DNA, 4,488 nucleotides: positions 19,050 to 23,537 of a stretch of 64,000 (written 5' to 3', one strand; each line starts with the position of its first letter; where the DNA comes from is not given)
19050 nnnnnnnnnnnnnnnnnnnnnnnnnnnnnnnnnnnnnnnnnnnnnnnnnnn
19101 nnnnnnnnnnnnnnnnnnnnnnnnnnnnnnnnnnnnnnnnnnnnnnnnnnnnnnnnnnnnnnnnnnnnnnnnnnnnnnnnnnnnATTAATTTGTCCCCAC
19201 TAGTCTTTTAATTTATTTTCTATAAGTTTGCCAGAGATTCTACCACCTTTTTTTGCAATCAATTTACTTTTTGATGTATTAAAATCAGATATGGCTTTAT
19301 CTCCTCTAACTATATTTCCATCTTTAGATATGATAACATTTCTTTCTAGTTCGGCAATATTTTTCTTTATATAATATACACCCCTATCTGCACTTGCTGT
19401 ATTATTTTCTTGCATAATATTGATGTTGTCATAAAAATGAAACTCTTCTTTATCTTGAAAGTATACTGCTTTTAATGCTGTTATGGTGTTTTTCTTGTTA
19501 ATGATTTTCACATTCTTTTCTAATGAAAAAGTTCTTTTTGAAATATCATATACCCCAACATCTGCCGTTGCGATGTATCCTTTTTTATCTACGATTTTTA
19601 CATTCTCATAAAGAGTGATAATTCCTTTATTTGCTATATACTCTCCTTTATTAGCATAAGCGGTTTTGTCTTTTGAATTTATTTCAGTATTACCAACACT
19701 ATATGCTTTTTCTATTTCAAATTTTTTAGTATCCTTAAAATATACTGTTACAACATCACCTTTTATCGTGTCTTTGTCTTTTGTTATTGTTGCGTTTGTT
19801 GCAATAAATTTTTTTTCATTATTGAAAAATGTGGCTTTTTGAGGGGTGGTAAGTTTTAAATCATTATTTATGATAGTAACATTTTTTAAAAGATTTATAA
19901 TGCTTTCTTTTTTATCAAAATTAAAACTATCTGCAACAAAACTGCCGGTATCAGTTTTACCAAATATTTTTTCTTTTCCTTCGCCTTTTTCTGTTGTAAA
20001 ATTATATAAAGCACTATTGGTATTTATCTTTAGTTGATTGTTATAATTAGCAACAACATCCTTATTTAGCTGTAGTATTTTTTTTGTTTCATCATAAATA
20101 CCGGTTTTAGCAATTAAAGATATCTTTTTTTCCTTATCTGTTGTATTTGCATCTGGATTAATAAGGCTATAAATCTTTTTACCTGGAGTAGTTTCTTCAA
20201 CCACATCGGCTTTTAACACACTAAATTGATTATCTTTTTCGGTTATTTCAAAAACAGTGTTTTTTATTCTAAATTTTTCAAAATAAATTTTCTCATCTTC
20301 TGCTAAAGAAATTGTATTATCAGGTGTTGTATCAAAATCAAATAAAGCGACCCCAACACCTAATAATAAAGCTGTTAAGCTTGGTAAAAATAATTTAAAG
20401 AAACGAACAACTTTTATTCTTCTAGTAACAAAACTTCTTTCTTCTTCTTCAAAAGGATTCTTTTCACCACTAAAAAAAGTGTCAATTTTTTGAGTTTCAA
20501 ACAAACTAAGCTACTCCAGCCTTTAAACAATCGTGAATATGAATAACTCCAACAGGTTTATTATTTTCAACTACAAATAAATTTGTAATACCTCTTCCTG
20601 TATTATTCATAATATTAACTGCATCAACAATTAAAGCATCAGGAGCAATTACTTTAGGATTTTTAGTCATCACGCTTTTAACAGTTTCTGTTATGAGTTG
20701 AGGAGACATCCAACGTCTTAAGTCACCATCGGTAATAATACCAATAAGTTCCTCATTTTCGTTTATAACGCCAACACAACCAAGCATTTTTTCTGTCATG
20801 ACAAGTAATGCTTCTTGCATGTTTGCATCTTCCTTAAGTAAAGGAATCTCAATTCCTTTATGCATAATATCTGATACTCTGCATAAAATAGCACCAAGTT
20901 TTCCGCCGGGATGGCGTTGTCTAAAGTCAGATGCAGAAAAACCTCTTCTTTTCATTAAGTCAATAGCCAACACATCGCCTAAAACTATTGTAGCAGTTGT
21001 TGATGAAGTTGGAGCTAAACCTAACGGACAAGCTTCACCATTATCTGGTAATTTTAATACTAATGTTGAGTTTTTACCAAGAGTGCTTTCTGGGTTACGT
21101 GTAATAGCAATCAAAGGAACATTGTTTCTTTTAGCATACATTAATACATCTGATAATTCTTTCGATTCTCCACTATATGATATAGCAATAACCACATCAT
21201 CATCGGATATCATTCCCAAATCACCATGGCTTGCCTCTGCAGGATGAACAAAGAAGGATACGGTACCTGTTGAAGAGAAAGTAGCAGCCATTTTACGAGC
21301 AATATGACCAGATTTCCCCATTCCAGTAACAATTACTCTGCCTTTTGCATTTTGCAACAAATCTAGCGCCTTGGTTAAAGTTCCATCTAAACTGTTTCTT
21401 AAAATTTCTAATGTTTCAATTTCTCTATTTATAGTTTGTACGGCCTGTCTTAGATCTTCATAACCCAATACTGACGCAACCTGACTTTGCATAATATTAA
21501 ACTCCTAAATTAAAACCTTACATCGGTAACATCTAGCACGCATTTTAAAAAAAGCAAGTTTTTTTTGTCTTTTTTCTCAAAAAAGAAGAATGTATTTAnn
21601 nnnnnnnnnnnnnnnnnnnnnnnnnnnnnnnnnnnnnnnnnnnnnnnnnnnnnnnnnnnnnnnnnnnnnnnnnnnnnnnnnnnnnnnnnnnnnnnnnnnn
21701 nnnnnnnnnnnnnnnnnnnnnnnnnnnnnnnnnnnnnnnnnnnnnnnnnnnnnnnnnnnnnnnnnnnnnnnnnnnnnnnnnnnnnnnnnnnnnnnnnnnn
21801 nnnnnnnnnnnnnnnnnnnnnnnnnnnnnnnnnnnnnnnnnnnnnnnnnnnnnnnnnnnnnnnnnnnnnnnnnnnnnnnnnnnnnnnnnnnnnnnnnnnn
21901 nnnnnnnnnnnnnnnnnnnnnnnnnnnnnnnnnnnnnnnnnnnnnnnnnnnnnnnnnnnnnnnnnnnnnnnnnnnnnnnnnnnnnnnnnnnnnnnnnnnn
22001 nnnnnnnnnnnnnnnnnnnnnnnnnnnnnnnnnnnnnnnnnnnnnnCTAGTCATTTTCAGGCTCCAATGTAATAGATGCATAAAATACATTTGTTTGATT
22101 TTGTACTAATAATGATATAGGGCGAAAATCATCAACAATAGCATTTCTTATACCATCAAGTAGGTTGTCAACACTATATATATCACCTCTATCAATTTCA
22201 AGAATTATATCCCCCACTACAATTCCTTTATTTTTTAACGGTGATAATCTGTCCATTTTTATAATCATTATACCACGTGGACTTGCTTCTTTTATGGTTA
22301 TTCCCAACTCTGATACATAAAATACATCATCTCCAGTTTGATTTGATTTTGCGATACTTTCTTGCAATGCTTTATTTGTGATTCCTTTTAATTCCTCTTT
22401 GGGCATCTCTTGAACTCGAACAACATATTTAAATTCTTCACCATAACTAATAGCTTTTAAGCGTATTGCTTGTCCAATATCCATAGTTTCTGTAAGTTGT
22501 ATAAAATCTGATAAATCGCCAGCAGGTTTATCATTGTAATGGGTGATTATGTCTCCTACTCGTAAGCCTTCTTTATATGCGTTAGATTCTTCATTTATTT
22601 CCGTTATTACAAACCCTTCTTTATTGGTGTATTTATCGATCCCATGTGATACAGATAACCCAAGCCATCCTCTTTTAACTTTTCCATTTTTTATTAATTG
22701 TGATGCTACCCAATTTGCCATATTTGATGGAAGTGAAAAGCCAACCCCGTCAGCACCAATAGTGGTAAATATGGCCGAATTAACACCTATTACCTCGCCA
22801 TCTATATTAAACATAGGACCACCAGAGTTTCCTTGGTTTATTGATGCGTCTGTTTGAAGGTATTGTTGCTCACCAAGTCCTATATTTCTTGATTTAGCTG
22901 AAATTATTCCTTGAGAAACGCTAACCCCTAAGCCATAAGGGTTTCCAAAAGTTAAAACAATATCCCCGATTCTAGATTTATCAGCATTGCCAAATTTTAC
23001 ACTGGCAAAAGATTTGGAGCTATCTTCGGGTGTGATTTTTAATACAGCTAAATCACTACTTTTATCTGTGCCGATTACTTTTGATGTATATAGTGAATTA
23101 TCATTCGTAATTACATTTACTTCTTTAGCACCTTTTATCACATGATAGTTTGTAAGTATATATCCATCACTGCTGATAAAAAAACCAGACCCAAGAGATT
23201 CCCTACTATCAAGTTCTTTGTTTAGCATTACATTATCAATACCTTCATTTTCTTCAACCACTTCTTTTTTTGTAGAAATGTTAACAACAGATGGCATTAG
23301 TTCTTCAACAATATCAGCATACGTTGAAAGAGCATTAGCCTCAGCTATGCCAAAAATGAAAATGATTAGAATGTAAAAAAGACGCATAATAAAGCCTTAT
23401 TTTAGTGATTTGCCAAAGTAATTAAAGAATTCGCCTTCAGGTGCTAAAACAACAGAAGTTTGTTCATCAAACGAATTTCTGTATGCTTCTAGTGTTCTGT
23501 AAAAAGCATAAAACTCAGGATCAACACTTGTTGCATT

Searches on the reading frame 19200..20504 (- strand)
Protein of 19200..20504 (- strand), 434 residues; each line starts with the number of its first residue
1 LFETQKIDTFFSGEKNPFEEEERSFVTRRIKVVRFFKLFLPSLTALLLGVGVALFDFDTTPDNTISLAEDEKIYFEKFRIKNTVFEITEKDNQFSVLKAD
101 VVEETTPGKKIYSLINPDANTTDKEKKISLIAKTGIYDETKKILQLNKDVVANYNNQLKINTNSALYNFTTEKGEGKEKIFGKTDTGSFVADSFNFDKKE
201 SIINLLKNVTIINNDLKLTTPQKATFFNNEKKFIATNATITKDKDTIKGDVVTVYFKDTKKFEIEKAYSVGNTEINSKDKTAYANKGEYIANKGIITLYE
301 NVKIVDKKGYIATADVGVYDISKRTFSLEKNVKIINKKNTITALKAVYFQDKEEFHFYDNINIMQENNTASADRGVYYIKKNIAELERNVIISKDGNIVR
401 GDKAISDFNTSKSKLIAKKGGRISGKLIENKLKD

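Call 70: search_protein_families(library=pfam, proteins=[window:19200-20504:-], max_evalue=0.00001)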
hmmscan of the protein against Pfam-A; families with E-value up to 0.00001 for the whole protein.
window:19200-20504:- (434 aa): 3 families
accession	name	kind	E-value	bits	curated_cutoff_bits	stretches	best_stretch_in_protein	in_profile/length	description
PF06835.18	LptC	-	8.5e-15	55.2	21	1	45-211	5-172/175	Lipopolysaccharide-assembly, LptC-related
PF03968.19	LptD_N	-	4.2e-14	53.2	20.4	1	313-410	3-111/113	LptA/(LptD N-terminal domain) LPS transport protein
PF13100.11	OstA_2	-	8.1e-06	26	21.2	0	198-342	18-156/158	OstA-like protein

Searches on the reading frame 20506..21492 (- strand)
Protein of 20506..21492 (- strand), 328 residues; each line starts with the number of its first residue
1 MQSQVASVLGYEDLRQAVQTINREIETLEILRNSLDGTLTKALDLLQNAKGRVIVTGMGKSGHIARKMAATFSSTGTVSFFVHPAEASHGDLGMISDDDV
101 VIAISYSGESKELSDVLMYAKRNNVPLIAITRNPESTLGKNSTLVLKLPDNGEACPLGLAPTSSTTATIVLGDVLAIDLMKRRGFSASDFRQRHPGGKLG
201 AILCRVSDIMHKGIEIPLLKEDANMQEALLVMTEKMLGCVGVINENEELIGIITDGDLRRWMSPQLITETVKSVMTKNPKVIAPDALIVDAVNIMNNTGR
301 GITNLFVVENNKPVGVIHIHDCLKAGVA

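Call 71: search_protein_families(library=pfam, proteins=[window:20506-21492:-], max_evalue=0.00001)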
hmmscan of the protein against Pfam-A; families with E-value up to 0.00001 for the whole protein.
window:20506-21492:- (328 aa): 2 families
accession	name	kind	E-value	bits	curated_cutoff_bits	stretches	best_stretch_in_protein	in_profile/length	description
PF01380.27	SIS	-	8.8e-34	116.6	25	1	46-177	2-130/131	SIS domain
PF00571.33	CBS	-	8e-25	87.4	24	2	271-325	1-54/57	CBS domain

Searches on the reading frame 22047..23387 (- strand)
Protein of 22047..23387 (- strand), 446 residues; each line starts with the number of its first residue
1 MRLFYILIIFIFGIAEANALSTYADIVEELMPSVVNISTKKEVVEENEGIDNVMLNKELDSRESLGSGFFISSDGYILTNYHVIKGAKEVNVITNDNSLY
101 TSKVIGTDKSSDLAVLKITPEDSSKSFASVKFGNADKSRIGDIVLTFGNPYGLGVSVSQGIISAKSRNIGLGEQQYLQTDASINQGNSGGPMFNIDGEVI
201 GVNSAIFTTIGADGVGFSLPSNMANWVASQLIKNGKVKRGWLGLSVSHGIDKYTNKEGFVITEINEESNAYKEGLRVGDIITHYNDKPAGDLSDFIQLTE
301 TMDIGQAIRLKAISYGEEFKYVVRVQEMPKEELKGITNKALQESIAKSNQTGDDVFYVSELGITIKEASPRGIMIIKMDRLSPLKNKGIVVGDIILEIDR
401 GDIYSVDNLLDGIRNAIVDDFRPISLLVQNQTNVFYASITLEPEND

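Call 70: search_protein_families(library=pfam, proteins=[window:22047-23387:-], max_evalue=0.00001)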
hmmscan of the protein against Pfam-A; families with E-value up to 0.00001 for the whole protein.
window:22047-23387:- (446 aa): 5 families
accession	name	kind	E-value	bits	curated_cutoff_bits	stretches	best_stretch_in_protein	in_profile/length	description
PF13365.12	Trypsin_2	-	1.6e-33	116.9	27.6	1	66-202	1-144/144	Trypsin-like peptidase domain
PF00089.32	Trypsin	-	2.9e-18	67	20.6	1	64-226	25-219/220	Trypsin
PF13180.12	PDZ_2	-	4.1e-15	56.3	27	1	250-313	5-68/80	PDZ domain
PF00595.29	PDZ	-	4.1e-14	53.1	23.2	1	236-310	7-78/81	PDZ domain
PF17820.7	PDZ_6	-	4e-13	49.3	27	1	260-300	1-41/54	PDZ domain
